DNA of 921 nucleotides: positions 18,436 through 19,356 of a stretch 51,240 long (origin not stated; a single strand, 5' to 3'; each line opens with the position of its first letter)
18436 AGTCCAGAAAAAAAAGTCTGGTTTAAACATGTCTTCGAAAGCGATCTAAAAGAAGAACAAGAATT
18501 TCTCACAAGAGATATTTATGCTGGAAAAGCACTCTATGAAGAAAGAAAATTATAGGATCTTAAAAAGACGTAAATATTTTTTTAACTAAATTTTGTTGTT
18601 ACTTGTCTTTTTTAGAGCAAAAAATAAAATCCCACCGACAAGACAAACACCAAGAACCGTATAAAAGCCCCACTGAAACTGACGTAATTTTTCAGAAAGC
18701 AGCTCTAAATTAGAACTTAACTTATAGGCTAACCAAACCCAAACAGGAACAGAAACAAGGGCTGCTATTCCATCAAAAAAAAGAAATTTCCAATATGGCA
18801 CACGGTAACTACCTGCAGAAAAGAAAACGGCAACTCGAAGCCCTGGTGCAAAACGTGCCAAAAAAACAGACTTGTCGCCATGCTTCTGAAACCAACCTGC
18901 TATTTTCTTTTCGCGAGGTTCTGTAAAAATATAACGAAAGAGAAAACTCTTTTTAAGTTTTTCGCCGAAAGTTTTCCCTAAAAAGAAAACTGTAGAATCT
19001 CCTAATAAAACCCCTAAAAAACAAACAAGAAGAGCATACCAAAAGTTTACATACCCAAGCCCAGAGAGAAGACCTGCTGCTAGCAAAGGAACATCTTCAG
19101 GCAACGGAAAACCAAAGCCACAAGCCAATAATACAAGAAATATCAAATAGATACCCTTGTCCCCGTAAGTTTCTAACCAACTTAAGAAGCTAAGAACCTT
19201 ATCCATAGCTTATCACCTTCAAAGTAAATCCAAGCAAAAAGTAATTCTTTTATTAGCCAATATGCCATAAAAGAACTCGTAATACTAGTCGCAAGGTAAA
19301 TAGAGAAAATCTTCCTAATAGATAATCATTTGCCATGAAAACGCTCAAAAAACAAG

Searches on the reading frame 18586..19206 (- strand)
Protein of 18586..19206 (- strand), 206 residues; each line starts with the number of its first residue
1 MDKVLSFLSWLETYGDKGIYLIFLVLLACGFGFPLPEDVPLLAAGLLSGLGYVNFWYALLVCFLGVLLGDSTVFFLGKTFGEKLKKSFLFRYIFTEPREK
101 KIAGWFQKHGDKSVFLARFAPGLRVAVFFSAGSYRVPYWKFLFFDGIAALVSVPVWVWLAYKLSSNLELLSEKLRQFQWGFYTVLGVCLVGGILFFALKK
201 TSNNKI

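Call 3: search_protein_families(library=pfam, proteins=[window:18586-19206:-], max_evalue=1)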
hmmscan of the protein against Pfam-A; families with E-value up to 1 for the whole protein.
window:18586-19206:- (206 aa): 2 families
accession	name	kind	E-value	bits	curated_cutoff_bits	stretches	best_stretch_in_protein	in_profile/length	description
PF09335.16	VTT_dom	-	2.4e-19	70.4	33.9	1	36-159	2-120/123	VTT domain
PF20712.2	CyanoTRADDas_TM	-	0.84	10.2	24.3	0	172-197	1-26/68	Cyanobacterial TRADD-N associated 2-Transmembrane domain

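Call 4: search_protein_families(library=ncbifam, proteins=[window:18586-19206:-], max_evalue=1)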
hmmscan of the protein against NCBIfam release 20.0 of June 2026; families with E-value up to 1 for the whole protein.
window:18586-19206:- (206 aa): 5 families
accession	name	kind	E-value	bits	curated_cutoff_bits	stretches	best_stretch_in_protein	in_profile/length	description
NF052604.1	UndecprPTUtpABac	equivalog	9.7e-18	64.9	250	1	4-201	5-195/198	undecaprenyl phosphate transporter UptA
NF008102.0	PRK10847.1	equivalog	3e-15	56.6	236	1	18-194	28-205/219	DedA family protein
NF052605.1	UndecprPTUptAStph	equivalog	3.4e-10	40.3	300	1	20-190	15-189/197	undecaprenyl phosphate transporter UptA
TIGR01167.1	LPXTG_anchor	domain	0.47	11.2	15.9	1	180-201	11-32/34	LPXTG cell wall anchor domain-containing protein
NF041681.1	HGxxPAAW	subfamily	0.67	10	33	1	178-201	31-54/55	HGxxPAAW family protein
